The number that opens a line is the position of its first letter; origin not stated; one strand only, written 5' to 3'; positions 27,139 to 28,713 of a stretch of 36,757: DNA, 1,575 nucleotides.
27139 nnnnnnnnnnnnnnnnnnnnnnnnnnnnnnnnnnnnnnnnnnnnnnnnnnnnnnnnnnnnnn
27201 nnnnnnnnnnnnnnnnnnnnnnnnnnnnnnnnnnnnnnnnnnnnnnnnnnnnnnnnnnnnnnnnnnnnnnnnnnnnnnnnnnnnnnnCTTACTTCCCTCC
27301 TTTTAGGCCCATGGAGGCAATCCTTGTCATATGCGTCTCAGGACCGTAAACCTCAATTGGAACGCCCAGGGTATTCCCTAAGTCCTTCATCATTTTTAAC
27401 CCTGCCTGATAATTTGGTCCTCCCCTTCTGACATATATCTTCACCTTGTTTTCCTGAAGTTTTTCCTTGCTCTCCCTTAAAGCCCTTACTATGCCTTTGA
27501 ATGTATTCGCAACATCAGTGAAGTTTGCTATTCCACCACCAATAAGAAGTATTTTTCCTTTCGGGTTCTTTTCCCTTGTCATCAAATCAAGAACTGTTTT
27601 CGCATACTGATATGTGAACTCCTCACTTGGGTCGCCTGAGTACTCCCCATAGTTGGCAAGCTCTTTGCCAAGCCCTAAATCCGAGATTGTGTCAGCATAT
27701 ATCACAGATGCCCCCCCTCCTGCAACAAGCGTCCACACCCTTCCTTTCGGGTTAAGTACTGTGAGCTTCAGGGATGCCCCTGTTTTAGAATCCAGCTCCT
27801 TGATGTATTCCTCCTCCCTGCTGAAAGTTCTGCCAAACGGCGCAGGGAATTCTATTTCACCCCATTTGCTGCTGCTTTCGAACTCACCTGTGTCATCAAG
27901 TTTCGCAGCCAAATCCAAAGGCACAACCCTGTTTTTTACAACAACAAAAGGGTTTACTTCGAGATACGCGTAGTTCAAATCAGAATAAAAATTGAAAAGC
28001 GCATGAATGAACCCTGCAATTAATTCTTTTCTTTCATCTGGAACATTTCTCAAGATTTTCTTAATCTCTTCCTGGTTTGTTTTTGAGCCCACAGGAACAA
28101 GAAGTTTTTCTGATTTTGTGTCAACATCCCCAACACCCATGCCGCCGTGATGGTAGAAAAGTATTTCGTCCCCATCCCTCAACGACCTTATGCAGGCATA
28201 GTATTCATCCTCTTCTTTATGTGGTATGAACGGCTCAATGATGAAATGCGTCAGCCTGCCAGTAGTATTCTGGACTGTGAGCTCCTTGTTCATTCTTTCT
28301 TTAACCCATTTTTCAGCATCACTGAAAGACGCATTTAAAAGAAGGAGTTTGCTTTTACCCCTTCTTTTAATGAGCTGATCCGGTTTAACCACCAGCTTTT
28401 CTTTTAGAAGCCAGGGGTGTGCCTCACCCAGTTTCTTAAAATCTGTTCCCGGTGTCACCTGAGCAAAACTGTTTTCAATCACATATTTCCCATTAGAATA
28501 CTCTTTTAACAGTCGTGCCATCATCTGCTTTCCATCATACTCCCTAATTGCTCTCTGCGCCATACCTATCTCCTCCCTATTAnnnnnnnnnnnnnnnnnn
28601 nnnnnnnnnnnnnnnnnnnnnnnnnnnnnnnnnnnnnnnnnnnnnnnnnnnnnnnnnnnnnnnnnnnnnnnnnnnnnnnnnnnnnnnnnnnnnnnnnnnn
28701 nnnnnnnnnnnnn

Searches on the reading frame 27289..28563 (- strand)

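Call 10: search_protein_families(library=pfam, proteins=[window:27289-28563:-])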
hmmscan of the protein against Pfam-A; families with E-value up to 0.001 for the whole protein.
window:27289-28563:- (424 aa): 3 families
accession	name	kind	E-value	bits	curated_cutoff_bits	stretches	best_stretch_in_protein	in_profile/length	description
PF24948.1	Citrate_synth_N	-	2.9e-90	302.1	83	1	2-234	1-232/232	ATP-citrate synthase ATP-grasp domain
PF16114.10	Citrate_bind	-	2.6e-89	297.9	26.8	1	245-421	1-176/177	ATP citrate lyase citrate-binding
PF08442.15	ATP-grasp_2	-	2e-05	24.7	29.5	1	41-208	26-202/202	ATP-grasp domain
